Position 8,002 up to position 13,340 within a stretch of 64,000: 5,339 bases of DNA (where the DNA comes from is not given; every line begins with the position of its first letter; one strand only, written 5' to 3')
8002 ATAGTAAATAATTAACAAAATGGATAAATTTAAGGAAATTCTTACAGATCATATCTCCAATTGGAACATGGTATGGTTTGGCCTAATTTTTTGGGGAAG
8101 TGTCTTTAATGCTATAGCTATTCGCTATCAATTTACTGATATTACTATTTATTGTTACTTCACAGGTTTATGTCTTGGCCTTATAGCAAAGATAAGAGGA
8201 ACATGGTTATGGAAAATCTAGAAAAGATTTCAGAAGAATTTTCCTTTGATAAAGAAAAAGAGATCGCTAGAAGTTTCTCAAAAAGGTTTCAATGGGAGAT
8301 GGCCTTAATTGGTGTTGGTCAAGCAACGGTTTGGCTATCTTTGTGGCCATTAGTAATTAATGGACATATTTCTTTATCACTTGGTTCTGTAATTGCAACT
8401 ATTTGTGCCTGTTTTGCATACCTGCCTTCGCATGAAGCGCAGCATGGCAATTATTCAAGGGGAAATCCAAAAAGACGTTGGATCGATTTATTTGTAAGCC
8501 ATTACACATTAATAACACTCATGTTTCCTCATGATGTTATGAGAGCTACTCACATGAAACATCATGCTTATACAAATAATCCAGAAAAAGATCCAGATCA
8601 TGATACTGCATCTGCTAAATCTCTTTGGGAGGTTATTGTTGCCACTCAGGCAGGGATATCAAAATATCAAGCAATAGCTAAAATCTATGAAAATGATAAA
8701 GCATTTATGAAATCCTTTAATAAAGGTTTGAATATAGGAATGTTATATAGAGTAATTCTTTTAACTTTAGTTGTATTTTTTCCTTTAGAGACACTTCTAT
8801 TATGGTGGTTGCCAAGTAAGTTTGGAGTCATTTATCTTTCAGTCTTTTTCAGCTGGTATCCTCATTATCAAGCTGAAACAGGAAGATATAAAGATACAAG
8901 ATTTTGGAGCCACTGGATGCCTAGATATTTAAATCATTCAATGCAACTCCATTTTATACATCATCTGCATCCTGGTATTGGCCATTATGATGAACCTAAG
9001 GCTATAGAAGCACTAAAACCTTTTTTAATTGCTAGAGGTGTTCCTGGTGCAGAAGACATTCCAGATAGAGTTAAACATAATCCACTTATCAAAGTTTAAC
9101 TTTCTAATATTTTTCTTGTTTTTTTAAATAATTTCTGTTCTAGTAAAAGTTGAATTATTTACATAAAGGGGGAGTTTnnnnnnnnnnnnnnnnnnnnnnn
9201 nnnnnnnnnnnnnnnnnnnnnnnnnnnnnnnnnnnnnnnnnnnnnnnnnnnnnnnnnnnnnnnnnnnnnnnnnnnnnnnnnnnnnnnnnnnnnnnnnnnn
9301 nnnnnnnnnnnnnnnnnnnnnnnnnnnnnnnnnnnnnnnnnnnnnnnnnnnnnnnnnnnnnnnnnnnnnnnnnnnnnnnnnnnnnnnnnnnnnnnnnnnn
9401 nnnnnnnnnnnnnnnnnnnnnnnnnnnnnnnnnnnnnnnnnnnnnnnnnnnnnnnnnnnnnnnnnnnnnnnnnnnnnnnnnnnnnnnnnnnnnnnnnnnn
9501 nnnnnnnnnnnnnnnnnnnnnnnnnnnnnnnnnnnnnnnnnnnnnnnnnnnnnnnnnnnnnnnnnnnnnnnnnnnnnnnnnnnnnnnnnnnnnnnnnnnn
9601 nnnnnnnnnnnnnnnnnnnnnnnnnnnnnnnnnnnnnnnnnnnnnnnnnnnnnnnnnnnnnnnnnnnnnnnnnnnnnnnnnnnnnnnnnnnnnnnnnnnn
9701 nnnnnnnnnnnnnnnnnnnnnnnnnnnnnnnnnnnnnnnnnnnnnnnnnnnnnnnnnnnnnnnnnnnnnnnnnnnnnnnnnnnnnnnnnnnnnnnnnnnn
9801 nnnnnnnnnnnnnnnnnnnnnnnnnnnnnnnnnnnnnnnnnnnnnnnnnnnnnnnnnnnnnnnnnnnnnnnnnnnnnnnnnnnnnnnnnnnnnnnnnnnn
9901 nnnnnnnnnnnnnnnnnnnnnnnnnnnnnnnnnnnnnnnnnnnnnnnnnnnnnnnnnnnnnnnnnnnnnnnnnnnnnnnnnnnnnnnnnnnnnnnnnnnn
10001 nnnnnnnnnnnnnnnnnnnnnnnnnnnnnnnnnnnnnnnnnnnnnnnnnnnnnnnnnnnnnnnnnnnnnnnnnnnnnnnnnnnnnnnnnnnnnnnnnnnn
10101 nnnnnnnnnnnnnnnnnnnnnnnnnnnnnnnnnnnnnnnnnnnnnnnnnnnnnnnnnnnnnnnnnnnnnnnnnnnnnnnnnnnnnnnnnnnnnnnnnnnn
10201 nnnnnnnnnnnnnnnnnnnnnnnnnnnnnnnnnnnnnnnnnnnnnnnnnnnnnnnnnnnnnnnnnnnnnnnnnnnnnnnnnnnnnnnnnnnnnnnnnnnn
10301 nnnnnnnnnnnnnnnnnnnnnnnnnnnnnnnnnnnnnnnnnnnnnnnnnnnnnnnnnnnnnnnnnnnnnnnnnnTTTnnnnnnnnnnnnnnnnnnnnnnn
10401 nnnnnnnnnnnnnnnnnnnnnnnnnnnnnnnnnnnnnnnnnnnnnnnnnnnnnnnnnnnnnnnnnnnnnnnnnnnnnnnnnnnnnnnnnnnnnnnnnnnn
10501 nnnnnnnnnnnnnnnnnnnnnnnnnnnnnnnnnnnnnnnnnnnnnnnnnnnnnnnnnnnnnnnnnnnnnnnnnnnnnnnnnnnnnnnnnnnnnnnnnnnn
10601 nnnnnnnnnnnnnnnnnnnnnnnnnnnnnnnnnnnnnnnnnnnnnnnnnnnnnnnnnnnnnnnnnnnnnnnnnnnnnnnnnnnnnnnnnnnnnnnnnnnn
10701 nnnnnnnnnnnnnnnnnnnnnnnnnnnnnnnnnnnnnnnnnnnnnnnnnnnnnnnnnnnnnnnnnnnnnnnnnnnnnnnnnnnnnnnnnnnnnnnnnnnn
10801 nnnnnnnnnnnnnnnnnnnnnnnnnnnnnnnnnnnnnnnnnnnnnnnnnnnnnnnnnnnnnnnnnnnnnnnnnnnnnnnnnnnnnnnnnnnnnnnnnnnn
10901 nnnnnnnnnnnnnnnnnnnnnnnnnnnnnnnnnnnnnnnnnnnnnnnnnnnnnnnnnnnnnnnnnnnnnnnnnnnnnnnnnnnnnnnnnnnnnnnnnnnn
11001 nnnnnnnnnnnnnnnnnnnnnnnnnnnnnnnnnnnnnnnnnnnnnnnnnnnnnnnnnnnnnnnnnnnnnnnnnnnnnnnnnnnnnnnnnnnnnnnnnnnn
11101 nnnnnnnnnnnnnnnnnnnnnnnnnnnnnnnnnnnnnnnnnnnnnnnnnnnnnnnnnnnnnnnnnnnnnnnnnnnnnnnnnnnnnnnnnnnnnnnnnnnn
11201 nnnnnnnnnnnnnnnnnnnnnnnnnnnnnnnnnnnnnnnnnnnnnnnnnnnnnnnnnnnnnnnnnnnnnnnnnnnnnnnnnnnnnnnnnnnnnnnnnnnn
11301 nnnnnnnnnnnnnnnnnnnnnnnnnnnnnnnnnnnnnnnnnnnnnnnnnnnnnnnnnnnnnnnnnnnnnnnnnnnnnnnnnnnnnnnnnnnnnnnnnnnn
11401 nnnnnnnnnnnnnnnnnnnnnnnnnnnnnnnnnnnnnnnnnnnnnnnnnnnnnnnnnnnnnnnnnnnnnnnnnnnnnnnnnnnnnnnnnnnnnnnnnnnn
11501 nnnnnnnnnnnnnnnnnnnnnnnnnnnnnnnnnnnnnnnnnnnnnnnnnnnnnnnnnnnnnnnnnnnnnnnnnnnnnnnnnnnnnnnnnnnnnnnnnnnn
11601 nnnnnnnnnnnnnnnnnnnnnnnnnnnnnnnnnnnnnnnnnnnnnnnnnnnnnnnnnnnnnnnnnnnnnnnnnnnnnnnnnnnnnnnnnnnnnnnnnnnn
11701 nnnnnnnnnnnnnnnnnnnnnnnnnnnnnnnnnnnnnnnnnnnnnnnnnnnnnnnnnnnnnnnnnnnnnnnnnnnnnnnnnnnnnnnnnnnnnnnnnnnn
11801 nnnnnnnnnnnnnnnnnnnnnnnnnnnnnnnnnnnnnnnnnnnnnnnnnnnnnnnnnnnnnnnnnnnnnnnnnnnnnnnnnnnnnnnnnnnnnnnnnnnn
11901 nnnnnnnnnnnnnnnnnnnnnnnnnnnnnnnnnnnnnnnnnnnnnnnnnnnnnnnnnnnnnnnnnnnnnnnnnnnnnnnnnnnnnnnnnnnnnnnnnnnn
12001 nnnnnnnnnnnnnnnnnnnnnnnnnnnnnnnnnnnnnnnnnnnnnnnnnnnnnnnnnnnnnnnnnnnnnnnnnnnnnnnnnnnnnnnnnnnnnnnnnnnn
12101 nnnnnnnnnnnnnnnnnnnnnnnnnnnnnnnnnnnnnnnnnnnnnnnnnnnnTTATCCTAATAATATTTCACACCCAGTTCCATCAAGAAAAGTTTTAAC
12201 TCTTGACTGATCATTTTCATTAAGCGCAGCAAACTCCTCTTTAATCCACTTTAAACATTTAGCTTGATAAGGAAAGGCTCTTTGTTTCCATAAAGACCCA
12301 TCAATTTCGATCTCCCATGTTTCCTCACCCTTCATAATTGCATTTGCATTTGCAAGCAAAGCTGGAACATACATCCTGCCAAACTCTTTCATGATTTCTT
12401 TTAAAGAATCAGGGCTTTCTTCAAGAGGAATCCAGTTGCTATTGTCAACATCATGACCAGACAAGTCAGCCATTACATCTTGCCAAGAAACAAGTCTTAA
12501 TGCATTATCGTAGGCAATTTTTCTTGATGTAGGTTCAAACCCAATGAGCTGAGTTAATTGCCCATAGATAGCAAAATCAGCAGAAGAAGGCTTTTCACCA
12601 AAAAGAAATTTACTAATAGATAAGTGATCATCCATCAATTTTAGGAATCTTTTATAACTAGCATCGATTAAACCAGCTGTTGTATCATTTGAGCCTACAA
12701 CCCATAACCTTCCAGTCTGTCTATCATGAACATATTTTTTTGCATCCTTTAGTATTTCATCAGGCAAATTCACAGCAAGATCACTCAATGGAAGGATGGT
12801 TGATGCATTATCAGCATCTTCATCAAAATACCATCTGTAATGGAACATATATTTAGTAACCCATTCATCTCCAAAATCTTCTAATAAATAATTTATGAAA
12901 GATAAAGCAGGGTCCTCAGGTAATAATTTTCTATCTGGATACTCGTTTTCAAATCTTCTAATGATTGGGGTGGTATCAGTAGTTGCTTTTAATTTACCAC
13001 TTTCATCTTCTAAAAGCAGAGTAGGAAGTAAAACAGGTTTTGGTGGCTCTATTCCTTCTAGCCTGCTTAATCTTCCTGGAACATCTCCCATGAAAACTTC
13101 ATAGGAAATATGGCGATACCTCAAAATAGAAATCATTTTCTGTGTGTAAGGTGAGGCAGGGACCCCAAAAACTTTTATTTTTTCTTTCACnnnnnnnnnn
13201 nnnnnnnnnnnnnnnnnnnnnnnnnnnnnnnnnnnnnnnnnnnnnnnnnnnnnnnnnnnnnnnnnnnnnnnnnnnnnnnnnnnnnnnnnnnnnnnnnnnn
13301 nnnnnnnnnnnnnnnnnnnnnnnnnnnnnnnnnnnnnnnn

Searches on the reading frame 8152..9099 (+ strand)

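Call 11: search_protein_families(library=pfam, proteins=[window:8152-9099:+], max_evalue=0.0001)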
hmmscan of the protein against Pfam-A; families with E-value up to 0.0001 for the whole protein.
window:8152-9099:+ (315 aa): 1 family
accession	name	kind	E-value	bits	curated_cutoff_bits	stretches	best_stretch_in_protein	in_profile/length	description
PF00487.30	FA_desaturase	-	4.2e-29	102.5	29.7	1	78-296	9-246/253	Fatty acid desaturase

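Call 29: search_protein_families(library=ncbifam, proteins=[window:8152-9099:+], max_evalue=0.001)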
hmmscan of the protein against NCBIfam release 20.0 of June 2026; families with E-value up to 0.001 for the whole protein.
window:8152-9099:+ (315 aa): 2 families
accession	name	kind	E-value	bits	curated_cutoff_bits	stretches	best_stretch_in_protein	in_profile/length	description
NF045688.1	BCarotHydoxCrtR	equivalog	2.6e-17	62.9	475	1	94-299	70-267/297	beta-carotene hydroxylase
NF041365.1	GntB_guanitoxin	equivalog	9.7e-06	25.2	380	1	94-287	68-277/308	guanitoxin biosynthesis L-arginine gamma (S) hydroxylase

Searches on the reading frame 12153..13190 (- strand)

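Call 10: search_protein_families(library=pfam, proteins=[window:12153-13190:-], max_evalue=0.0001)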
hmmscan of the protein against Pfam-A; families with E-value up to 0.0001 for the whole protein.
window:12153-13190:- (345 aa): 2 families
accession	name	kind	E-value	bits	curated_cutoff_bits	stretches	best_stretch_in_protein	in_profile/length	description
PF13417.12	GST_N_3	-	1.2e-07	32.4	22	1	8-87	2-74/75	Glutathione S-transferase, N-terminal domain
PF17171.9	GST_C_6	-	3.8e-05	23.8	28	1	181-222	3-44/64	Glutathione S-transferase, C-terminal domain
